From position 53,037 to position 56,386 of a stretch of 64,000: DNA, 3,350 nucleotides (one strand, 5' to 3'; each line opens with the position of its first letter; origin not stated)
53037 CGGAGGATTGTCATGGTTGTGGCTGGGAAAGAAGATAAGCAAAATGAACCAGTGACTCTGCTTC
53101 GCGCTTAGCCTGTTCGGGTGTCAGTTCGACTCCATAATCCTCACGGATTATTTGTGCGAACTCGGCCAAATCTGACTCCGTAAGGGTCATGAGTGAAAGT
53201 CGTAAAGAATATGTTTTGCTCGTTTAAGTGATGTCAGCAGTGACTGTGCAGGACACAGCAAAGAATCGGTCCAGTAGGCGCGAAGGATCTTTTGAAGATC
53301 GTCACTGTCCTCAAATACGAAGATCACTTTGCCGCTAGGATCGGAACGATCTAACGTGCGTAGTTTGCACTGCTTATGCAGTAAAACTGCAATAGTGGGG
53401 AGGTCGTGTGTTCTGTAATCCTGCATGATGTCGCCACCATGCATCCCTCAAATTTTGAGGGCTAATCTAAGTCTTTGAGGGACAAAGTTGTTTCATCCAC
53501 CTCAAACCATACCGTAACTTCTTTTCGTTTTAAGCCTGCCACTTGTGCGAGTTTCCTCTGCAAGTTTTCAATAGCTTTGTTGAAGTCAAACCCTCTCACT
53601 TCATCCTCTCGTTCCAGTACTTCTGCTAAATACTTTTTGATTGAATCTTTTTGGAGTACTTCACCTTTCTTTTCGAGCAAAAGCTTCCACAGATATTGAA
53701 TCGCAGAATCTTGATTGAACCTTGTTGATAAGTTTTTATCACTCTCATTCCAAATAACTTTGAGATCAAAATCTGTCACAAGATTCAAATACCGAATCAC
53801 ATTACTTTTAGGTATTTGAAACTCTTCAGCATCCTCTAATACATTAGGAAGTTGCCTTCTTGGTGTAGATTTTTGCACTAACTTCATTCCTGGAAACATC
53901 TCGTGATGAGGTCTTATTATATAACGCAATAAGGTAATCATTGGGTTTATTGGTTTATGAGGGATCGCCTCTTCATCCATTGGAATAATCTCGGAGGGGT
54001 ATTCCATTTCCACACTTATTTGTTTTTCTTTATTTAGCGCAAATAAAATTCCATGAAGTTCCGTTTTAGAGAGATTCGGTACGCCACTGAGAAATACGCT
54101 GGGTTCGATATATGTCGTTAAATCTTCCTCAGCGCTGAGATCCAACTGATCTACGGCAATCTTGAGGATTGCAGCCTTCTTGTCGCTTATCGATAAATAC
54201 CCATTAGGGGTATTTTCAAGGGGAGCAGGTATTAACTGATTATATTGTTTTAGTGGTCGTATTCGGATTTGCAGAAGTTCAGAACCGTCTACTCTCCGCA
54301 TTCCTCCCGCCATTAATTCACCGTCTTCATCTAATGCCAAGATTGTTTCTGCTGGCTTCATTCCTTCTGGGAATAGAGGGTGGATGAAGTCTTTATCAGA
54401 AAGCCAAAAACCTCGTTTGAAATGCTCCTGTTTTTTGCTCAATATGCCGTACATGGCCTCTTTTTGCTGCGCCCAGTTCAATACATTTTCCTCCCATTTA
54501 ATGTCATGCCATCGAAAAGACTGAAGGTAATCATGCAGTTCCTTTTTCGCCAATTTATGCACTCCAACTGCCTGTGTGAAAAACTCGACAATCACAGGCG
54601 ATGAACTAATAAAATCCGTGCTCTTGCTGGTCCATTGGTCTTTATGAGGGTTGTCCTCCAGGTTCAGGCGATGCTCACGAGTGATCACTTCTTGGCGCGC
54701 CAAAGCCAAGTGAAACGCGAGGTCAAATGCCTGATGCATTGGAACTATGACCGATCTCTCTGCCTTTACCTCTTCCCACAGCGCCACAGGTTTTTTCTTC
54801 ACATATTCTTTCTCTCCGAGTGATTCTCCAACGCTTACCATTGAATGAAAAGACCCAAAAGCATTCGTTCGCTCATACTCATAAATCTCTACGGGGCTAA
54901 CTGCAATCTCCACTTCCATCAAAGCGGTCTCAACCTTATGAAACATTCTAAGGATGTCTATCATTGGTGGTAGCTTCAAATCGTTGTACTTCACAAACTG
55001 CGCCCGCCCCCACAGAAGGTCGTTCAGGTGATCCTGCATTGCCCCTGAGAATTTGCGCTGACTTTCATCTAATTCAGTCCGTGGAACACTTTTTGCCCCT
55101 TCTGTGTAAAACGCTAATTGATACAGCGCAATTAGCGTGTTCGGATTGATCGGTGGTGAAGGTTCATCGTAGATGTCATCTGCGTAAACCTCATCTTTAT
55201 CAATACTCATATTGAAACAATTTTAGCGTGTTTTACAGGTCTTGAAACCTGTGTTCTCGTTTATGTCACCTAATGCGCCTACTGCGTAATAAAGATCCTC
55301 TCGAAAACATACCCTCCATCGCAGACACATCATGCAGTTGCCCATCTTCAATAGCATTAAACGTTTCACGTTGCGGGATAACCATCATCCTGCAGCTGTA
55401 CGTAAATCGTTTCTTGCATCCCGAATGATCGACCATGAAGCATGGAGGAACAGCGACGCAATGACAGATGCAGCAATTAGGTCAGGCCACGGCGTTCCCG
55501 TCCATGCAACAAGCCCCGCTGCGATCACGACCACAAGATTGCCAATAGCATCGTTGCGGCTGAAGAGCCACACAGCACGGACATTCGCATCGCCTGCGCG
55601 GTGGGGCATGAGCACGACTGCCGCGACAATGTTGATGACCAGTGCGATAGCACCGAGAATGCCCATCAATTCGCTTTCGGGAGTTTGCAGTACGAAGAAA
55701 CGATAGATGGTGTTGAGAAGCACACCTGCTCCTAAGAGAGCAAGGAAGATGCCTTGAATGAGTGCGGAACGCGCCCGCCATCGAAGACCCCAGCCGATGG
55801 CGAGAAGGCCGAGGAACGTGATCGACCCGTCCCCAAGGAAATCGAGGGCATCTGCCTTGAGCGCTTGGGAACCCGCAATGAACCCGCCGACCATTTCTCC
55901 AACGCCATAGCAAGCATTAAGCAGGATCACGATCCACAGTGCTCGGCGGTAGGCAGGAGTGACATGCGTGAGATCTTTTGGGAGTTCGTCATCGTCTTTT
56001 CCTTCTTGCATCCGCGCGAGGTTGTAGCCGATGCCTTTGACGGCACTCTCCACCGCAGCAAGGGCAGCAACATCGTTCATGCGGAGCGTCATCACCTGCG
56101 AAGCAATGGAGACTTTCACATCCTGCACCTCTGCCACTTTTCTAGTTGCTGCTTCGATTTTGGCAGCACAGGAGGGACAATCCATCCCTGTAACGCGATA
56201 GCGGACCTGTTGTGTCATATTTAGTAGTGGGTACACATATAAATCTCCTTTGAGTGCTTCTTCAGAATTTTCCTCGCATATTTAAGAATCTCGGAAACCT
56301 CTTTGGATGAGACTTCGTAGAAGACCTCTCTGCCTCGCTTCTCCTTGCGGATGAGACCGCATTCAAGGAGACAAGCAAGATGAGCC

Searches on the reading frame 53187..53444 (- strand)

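Call 13: search_protein_families(library=pfam, proteins=[window:53187-53444:-], max_evalue=0.01)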
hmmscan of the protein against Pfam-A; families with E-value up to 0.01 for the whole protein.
window:53187-53444:- (85 aa): 1 family
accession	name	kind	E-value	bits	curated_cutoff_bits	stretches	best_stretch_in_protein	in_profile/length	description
PF18903.5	DUF5659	-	2.5e-08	34.1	23.6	1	8-81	2-74/75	Domain of unknown function (DUF5659)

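Call 64: search_protein_families(library=padloc, proteins=[window:53187-53444:-], max_evalue=1)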
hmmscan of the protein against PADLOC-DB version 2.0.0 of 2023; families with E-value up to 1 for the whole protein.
window:53187-53444:- (85 aa): 0 families

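Call 65: search_protein_families(library=ncbifam, proteins=[window:53187-53444:-], max_evalue=1)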
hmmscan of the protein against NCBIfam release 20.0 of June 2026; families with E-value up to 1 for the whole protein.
window:53187-53444:- (85 aa): 0 families

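Call 86: search_protein_families(library=phrogs, proteins=[window:53187-53444:-], max_evalue=0.01)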
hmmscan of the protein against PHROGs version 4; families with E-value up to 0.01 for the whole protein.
window:53187-53444:- (85 aa): 0 families

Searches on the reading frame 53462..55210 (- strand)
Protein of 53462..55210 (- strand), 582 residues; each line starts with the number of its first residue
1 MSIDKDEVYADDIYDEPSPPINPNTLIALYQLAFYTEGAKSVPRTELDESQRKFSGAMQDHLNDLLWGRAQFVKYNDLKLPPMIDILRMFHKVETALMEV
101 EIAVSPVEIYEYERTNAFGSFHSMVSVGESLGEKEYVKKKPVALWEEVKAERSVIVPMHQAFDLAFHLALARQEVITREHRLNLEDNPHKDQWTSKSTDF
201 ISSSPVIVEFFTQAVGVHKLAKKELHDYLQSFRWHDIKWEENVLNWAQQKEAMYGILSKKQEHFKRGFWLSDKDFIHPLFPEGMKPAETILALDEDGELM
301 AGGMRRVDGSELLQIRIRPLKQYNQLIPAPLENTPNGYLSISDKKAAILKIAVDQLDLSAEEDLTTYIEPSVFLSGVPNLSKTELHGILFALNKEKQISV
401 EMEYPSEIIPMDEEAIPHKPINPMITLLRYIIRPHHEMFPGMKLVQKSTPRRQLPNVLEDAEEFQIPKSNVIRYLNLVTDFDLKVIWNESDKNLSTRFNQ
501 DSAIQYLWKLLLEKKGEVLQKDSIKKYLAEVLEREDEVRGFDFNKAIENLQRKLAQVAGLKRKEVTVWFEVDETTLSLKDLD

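Call 13: search_protein_families(library=pfam, proteins=[window:53462-55210:-], max_evalue=0.01)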
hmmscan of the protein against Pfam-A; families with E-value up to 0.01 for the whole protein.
window:53462-55210:- (582 aa): 0 families

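Call 64: search_protein_families(library=padloc, proteins=[window:53462-55210:-], max_evalue=1)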
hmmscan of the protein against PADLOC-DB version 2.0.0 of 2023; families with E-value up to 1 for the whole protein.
window:53462-55210:- (582 aa): 0 families

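Call 65: search_protein_families(library=ncbifam, proteins=[window:53462-55210:-], max_evalue=1)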
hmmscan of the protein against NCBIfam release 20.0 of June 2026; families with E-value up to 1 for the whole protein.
window:53462-55210:- (582 aa): 0 families

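Call 86: search_protein_families(library=phrogs, proteins=[window:53462-55210:-], max_evalue=0.01)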
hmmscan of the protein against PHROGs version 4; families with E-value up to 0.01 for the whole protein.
window:53462-55210:- (582 aa): 0 families

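Call 87: search_solved_structures(query=window:53462-55210:-, max_evalue=1)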
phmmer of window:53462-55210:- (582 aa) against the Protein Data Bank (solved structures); distinct sequences matched with E-value up to 1: 0.

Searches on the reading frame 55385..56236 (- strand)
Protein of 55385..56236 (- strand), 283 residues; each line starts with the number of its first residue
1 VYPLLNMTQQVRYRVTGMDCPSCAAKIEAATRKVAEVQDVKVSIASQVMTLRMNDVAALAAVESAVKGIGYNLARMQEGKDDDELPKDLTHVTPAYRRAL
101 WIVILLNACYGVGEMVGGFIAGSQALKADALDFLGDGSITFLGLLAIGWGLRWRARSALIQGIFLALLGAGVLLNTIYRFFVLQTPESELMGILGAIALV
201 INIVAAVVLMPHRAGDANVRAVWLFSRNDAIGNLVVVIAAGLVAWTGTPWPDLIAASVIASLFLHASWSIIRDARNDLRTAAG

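Call 13: search_protein_families(library=pfam, proteins=[window:55385-56236:-], max_evalue=0.01)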
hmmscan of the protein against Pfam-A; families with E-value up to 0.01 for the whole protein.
window:55385-56236:- (283 aa): 2 families
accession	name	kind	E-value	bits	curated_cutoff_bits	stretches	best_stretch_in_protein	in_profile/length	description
PF01545.26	Cation_efflux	-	1e-17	65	26.6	1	100-278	1-197/198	Cation efflux family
PF00403.32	HMA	-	2.6e-08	34.6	24.8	1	13-71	2-61/62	Heavy-metal-associated domain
